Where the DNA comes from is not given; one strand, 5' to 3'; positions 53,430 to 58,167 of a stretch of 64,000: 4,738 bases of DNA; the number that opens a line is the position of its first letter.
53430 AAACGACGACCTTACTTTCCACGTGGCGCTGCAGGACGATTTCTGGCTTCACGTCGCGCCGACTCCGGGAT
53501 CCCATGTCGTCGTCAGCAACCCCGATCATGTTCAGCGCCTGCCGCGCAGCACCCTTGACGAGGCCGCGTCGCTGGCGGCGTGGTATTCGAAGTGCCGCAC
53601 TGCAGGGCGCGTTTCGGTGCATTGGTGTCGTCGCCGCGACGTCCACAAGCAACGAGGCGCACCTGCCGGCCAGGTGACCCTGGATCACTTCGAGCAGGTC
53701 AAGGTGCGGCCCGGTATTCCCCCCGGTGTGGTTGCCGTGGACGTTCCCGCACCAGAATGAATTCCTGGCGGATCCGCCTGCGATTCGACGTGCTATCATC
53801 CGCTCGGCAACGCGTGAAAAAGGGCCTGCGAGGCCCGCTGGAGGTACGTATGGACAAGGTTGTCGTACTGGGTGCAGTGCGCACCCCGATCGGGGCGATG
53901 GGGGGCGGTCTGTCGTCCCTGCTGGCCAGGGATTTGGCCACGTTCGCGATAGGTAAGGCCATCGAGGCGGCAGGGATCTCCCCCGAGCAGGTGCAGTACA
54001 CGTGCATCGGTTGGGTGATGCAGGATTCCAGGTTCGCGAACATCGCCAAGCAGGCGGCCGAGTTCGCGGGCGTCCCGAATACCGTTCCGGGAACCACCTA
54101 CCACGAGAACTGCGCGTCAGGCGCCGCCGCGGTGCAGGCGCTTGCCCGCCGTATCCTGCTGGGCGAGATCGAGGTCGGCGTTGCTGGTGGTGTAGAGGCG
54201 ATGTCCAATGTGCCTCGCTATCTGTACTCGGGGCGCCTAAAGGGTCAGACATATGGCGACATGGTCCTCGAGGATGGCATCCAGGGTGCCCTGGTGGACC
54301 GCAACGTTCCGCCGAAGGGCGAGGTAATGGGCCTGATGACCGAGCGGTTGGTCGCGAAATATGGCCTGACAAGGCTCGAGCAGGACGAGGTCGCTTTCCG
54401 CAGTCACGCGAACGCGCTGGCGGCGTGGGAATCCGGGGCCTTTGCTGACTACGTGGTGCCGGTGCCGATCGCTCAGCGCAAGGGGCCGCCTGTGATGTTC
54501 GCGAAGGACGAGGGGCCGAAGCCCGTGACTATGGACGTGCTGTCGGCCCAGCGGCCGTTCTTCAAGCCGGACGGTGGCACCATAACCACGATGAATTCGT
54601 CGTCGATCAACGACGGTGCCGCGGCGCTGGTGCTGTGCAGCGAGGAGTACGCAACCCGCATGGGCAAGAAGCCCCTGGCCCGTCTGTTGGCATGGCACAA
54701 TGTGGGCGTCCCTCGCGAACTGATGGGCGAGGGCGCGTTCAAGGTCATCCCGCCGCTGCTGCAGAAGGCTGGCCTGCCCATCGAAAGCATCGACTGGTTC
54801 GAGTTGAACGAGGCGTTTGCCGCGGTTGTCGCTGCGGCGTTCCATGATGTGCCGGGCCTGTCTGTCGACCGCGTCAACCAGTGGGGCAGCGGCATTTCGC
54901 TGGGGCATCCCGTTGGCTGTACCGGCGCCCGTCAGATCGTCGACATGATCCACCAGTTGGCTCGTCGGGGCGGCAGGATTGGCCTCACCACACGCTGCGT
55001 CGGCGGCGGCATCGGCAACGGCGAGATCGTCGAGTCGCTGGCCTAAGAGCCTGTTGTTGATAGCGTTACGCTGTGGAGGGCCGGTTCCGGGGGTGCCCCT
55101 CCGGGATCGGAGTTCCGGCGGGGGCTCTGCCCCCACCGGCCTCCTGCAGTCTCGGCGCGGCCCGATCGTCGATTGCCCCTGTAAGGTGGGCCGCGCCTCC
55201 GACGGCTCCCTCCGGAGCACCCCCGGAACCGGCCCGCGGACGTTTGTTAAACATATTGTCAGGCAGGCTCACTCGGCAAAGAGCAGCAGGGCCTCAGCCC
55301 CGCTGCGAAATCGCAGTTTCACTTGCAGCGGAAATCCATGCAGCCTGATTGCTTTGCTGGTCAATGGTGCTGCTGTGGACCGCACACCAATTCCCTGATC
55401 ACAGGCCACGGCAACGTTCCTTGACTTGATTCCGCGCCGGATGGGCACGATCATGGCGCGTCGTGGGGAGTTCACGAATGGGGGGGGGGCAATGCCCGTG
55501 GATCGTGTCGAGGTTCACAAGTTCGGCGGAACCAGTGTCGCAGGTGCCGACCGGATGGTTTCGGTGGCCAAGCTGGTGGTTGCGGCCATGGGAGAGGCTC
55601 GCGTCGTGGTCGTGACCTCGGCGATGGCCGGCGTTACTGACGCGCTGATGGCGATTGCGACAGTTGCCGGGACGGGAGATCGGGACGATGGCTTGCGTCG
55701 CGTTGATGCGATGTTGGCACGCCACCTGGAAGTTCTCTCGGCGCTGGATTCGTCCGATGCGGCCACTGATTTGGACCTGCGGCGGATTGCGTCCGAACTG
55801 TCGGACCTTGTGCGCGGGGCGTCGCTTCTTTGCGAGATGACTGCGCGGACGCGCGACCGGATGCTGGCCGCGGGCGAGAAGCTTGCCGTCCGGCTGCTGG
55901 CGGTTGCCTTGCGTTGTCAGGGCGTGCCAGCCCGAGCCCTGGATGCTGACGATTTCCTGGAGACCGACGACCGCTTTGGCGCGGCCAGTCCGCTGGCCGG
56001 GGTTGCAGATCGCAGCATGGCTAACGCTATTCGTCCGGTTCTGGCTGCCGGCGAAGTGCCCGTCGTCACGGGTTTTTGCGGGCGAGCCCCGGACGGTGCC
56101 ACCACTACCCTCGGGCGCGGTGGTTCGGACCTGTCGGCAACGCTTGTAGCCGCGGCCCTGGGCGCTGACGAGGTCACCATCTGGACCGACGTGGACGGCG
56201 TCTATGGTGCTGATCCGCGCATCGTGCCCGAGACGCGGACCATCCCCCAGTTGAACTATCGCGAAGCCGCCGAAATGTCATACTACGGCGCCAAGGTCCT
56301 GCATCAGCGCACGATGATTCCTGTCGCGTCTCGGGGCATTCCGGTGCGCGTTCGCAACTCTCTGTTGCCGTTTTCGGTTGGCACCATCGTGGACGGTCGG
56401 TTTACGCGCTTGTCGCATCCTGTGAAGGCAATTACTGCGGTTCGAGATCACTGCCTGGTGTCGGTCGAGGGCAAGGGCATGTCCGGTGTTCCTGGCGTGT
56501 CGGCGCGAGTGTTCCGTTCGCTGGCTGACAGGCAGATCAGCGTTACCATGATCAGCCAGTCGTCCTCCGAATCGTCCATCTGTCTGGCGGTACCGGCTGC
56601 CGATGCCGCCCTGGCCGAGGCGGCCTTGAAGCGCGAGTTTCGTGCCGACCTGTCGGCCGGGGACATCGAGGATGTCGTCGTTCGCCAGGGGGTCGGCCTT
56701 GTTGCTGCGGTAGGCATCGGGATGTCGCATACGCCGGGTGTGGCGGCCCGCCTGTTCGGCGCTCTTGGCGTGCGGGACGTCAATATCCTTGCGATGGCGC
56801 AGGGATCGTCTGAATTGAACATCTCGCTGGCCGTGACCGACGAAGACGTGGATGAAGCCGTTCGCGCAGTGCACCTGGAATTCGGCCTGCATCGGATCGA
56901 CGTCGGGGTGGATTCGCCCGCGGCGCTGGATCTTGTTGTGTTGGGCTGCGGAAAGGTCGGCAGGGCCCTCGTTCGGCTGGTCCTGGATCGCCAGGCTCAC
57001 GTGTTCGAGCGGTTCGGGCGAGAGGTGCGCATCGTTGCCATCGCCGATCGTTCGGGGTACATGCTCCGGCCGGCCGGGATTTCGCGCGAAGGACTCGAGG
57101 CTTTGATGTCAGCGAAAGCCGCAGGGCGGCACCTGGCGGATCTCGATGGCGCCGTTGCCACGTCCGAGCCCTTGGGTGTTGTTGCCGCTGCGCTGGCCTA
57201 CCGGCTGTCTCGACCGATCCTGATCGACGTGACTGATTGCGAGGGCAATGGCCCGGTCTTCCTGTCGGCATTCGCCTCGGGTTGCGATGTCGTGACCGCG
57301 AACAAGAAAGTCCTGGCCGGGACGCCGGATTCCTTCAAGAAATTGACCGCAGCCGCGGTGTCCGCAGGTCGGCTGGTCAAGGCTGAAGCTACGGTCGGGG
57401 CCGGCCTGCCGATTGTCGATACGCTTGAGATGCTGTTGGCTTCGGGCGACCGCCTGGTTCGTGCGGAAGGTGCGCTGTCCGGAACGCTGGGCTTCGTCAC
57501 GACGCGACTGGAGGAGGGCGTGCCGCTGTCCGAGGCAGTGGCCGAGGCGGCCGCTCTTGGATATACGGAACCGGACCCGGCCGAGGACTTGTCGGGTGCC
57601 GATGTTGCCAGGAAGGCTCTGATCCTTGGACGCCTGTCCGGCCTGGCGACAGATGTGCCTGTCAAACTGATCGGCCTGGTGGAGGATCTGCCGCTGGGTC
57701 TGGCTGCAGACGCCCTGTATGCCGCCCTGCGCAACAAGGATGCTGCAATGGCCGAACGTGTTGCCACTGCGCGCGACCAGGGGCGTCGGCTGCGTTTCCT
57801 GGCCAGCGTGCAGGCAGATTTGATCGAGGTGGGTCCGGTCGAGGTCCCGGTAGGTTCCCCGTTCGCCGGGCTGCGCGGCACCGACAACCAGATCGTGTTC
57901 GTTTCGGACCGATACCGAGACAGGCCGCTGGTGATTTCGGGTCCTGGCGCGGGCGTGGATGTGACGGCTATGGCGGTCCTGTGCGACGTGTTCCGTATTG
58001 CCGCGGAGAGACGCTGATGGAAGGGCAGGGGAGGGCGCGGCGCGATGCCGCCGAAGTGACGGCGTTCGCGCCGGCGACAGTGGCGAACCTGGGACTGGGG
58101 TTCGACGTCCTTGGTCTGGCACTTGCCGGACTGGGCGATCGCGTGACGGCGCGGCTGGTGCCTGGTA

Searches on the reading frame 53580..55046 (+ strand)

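Call 84: search_protein_families(library=pfam, proteins=[window:53580-55046:+], max_evalue=0.0001)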
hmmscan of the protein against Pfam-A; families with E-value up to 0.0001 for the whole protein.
window:53580-55046:+ (488 aa): 3 families
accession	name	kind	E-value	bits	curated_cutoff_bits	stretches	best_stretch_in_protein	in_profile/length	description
PF00108.29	Thiolase_N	-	1.2e-68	231.8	26.4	1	94-356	1-260/260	Thiolase, N-terminal domain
PF02803.24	Thiolase_C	-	2.8e-34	117.8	27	1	364-485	2-122/123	Thiolase, C-terminal domain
PF00109.32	ketoacyl-synt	-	4.9e-05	23.5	20.8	0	176-210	172-206/252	Beta-ketoacyl synthase, N-terminal domain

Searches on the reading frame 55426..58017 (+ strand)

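Call 84: search_protein_families(library=pfam, proteins=[window:55426-58017:+], max_evalue=0.0001)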
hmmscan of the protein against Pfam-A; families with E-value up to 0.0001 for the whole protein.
window:55426-58017:+ (863 aa): 6 families
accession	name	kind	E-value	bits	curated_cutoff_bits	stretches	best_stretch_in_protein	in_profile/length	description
PF00696.33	AA_kinase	-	1.5e-50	172.5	24.9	1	30-311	4-234/234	Amino acid kinase family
PF22468.2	ACT_9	-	5.2e-42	141.9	27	2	345-405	1-61/61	ACT domain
PF00742.24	Homoserine_dh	-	1.8e-39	135.8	22.9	1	662-855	1-172/173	Homoserine dehydrogenase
PF13840.12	ACT_7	-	7.7e-17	61.3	27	2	344-402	8-64/65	ACT domain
PF01842.31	ACT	-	1.2e-15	57.3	27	2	354-403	9-60/66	ACT domain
PF03447.22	NAD_binding_3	-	2.4e-09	38.4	24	1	507-649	1-111/116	Homoserine dehydrogenase, NAD binding domain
